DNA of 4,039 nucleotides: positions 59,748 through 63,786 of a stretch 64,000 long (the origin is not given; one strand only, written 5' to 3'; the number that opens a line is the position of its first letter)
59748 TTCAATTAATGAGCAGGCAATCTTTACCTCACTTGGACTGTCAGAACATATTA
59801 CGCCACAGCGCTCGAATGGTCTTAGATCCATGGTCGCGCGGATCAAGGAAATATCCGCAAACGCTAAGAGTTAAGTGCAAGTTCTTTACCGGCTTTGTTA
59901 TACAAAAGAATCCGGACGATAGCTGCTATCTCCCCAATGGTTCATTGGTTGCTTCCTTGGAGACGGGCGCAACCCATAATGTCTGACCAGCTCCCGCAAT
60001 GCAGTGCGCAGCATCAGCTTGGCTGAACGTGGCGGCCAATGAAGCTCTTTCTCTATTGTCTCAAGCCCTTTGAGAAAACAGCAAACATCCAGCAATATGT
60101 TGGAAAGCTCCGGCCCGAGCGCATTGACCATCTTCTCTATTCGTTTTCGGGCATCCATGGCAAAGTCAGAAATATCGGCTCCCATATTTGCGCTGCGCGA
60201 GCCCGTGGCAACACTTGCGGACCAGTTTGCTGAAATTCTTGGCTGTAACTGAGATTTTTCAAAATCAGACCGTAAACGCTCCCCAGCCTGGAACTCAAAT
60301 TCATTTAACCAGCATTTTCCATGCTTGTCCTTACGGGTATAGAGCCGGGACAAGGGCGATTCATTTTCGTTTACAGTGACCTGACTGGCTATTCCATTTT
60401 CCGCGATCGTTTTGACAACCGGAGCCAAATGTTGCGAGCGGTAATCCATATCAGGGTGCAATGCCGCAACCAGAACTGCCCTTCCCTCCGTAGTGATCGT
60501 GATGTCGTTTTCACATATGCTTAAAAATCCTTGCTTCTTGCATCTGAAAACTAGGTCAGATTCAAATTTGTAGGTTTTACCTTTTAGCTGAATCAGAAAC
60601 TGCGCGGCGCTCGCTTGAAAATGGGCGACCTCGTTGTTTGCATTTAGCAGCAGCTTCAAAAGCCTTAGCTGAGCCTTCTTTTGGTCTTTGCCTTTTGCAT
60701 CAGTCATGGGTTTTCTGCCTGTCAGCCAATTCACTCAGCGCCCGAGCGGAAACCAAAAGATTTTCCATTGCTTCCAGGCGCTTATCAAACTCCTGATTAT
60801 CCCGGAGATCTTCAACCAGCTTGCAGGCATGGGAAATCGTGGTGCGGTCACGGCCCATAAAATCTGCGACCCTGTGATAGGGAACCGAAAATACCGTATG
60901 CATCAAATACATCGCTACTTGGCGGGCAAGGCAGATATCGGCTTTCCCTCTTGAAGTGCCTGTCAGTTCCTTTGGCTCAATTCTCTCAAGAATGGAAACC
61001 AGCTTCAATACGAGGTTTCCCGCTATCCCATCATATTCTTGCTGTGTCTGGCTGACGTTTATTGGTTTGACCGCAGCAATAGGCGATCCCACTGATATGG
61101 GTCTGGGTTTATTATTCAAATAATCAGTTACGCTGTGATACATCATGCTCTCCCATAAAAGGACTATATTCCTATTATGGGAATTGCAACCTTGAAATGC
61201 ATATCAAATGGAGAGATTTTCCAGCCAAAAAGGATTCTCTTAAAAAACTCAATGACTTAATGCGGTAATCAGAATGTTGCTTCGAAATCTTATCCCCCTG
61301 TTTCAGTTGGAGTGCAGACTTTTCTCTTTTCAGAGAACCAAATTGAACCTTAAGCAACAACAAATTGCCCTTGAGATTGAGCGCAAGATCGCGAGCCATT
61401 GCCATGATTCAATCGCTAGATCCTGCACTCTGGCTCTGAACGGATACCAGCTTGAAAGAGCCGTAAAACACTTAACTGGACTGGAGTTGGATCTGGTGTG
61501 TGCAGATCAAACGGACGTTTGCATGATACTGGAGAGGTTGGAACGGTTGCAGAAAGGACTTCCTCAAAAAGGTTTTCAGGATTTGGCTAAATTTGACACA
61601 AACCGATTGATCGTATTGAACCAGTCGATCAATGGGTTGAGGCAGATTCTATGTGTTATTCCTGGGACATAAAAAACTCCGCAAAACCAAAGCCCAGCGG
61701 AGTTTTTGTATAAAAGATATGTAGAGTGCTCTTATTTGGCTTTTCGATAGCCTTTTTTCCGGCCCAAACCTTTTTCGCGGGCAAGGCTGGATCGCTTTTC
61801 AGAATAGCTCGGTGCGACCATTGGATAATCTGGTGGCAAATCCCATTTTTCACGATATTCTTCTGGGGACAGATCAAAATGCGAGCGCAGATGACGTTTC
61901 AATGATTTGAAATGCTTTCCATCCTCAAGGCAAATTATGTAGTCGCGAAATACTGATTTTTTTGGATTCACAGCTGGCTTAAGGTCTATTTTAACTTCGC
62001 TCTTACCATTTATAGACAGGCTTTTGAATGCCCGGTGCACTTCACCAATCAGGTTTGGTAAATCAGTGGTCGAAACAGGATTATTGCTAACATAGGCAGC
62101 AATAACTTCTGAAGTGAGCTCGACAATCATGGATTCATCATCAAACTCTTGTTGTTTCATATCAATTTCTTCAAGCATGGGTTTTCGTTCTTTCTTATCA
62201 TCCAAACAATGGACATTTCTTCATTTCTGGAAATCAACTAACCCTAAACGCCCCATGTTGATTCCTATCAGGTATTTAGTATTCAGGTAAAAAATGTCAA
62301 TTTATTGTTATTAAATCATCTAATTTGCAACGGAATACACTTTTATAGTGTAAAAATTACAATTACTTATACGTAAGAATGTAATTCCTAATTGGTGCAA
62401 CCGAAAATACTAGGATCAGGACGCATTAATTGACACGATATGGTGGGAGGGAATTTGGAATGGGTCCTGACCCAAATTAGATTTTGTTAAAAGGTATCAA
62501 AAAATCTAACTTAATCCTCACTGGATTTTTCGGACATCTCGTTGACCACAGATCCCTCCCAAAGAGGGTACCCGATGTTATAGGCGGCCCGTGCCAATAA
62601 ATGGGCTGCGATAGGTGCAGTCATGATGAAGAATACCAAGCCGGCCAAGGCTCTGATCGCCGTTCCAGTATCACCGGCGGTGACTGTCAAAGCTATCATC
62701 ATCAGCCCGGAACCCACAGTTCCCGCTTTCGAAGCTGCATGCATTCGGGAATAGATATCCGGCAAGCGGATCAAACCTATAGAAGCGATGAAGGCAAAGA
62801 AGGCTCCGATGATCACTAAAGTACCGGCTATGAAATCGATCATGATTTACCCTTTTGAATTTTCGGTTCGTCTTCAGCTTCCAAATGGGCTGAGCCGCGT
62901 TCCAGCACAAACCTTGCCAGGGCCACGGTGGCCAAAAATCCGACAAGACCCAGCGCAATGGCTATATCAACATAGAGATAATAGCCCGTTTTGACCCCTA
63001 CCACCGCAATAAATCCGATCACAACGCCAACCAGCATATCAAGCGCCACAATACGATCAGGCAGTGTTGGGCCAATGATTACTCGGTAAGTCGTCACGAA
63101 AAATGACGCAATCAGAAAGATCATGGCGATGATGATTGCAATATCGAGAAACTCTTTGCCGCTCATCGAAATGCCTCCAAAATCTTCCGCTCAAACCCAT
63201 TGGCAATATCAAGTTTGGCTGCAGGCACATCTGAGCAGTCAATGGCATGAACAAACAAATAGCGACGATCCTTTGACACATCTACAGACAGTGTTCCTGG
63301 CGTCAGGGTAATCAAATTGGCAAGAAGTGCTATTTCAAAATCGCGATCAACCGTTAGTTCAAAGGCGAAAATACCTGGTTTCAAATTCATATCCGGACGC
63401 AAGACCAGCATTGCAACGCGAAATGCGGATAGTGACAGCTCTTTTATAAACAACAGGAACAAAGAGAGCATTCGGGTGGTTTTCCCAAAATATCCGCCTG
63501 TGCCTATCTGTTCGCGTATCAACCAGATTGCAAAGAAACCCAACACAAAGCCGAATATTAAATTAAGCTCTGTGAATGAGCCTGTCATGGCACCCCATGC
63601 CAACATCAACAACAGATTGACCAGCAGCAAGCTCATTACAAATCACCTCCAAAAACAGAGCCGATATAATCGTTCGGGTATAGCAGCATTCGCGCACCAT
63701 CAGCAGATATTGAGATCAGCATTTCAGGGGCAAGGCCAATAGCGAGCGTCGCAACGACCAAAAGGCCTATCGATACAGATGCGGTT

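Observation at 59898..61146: Split GafY/GafZ-type GTA activator/anti-terminator pair only about 9 kb from the GTA cluster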

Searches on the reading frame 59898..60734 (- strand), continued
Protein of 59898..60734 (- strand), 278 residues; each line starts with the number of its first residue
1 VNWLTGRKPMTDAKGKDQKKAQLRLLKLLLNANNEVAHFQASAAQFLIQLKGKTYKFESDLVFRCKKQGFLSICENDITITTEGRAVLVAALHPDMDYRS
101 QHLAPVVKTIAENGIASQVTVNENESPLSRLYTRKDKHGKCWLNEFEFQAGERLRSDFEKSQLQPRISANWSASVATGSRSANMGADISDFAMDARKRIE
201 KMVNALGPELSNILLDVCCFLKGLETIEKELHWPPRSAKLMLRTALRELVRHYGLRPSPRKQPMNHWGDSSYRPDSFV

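Call 84: find_encoding_contigs(protein=P0001, flank=10000, max_places=3)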
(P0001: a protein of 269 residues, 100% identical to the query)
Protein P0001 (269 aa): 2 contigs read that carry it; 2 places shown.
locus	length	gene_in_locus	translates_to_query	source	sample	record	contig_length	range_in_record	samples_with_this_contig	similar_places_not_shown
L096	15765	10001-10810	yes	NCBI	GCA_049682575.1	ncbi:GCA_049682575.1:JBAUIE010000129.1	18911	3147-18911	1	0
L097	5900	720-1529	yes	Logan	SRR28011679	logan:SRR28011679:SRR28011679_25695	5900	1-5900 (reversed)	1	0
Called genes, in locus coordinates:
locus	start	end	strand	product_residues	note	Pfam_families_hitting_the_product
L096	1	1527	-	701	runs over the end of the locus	PF02897:Peptidase_S9_N, PF00326:Peptidase_S9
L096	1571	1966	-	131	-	PF01641:SelR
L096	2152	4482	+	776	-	PF00662:Proton_antipo_N, PF00361:Proton_antipo_M, PF13244:MbhD, PF00499:Oxidored_q3 (weak), PF20501:MbhE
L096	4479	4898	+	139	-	PF04039:MnhB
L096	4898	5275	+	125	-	PF00420:Oxidored_q2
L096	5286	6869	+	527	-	PF00361:Proton_antipo_M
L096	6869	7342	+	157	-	PF01899:MNHE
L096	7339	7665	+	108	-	PF04066:MrpF_PhaF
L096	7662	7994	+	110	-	PF03334:PhaG_MnhG_YufB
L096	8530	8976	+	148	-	PF05443:ROS_MUCR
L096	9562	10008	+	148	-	PF08299:Bac_DnaA_C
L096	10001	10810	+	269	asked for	PF20057:DUF6456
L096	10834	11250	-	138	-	PF02657:SufE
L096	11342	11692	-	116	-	PF17264:DUF5330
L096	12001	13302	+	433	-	PF00512:HisKA, PF02518:HATPase_c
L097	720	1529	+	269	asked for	PF20057:DUF6456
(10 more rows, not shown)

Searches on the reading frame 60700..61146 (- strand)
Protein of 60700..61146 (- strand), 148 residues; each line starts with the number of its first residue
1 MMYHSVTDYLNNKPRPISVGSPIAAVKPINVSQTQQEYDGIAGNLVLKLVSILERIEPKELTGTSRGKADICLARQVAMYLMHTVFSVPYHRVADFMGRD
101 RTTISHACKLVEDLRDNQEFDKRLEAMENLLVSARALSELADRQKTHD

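Call 3: search_protein_families(library=pfam, proteins=[window:60700-61146:-], max_evalue=0.1)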
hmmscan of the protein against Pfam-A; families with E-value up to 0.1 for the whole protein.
window:60700-61146:- (148 aa): 1 family
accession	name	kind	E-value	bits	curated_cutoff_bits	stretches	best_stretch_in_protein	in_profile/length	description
PF08299.17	Bac_DnaA_C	-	9.9e-14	51.6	31.5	1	46-109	4-67/69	Bacterial dnaA protein helix-turn-helix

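Call 4: search_protein_families(library=ncbifam, proteins=[window:60700-61146:-], max_evalue=0.1)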
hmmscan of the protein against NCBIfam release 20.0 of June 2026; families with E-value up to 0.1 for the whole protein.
window:60700-61146:- (148 aa): 8 families
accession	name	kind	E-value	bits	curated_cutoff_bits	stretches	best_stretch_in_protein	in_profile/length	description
NF004688.0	PRK06030.1-3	equivalog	7.9e-21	74.4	136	1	38-135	18-115/123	hypothetical protein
NF004686.0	PRK06030.1-1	equivalog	1.5e-16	60.6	148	1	57-135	66-144/151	hypothetical protein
NF004687.0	PRK06030.1-2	equivalog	7.7e-15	55.3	181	1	70-133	66-129/140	hypothetical protein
TIGR00362.1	DnaA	equivalog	7.5e-13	48.3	343.9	1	38-129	343-435/437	chromosomal replication initiator protein DnaA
NF001154.0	PRK00149.3-3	equivalog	2.3e-08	33.5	410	1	31-129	357-456/462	chromosomal replication initiator protein DnaA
NF009087.0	PRK12422.1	equivalog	1.6e-06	27.6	657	1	56-127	367-439/455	chromosomal replication initiator protein DnaA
NF007214.0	PRK09636.1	subfamily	0.021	14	271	1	76-127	120-177/293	RNA polymerase sigma factor SigJ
NF007213.0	PRK09635.1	equivalog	0.058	12.6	317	1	79-105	126-152/290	RNA polymerase sigma factor SigI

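Call 7: search_solved_structures(query=window:60700-61146:-, max_evalue=1)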
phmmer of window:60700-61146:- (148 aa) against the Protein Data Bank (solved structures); distinct sequences matched with E-value up to 1: 5.
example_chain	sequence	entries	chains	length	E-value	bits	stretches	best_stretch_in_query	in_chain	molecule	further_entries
1j1v_A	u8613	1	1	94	1.8e-05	28.1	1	49-119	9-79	Chromosomal replication initiator protein dnaA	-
3pvp_A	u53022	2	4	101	0.00068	23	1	59-121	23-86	Chromosomal replication initiator protein dnaA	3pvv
8btg_A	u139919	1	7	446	0.0099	19.2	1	65-125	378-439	Chromosomal replication initiator protein DnaA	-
2hcb_A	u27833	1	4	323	0.016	18.5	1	56-118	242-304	Chromosomal replication initiator protein dnaA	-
1l8q_A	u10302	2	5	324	0.016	18.5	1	56-118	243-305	Chromosomal replication initiator protein dnaA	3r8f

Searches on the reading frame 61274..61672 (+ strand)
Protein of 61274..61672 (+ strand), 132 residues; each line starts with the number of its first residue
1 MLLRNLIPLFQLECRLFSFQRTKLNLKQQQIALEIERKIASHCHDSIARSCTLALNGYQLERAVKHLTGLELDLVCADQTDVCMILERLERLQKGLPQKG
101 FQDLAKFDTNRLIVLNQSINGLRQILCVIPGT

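Call 37: search_protein_families(library=pfam, proteins=[window:61274-61672:+], max_evalue=0.1)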
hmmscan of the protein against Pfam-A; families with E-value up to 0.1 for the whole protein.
window:61274-61672:+ (132 aa): 0 families

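Call 77: search_protein_families(library=ncbifam, proteins=[window:61274-61672:+], max_evalue=0.001)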
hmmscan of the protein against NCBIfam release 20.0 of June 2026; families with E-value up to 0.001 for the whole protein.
window:61274-61672:+ (132 aa): 0 families

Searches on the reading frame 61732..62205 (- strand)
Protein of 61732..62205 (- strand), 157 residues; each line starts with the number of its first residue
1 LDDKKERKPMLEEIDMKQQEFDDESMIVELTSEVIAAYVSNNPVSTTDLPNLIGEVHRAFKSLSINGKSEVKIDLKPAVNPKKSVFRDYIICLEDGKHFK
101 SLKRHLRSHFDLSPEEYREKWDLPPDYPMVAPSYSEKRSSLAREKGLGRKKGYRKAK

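Call 3: search_protein_families(library=pfam, proteins=[window:61732-62205:-], max_evalue=0.1)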
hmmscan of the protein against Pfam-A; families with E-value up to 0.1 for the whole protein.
window:61732-62205:- (157 aa): 2 families
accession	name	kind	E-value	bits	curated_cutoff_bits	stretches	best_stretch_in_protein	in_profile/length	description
PF05443.17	ROS_MUCR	-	3.9e-47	159.8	25.4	1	27-148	2-123/123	ROS/MUCR transcriptional regulator protein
PF16278.11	zf-C2HE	-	0.033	15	30.1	1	92-111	43-62/63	C2HE / C2H2 / C2HC zinc-binding finger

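Call 4: search_protein_families(library=ncbifam, proteins=[window:61732-62205:-], max_evalue=0.1)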
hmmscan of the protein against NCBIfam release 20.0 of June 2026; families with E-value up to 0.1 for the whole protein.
window:61732-62205:- (157 aa): 0 families

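Call 77: search_protein_families(library=ncbifam, proteins=[window:61732-62205:-], max_evalue=0.001)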
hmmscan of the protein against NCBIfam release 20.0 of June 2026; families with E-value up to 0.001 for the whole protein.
window:61732-62205:- (157 aa): 0 families

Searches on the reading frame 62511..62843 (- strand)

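Call 9: search_protein_families(library=pfam, proteins=[window:62511-62843:-], max_evalue=0.001)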
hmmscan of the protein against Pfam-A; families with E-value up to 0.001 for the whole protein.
window:62511-62843:- (110 aa): 1 family
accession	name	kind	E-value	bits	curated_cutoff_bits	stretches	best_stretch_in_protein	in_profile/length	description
PF03334.19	PhaG_MnhG_YufB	-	3e-27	95.1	23.4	1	9-88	1-80/80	Na+/H+ antiporter subunit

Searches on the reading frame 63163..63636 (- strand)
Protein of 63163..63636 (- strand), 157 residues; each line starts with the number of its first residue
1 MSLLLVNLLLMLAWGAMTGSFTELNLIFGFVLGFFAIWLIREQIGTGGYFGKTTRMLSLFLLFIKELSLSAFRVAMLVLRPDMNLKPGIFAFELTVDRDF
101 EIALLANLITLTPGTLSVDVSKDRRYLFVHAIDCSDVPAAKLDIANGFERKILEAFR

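Call 9: search_protein_families(library=pfam, proteins=[window:63163-63636:-], max_evalue=0.001)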
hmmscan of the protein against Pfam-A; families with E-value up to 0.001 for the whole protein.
window:63163-63636:- (157 aa): 1 family
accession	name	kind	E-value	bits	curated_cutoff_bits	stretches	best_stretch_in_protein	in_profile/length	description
PF01899.21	MNHE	-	1.5e-40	138.8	27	1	7-154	1-144/145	Na+/H+ ion antiporter subunit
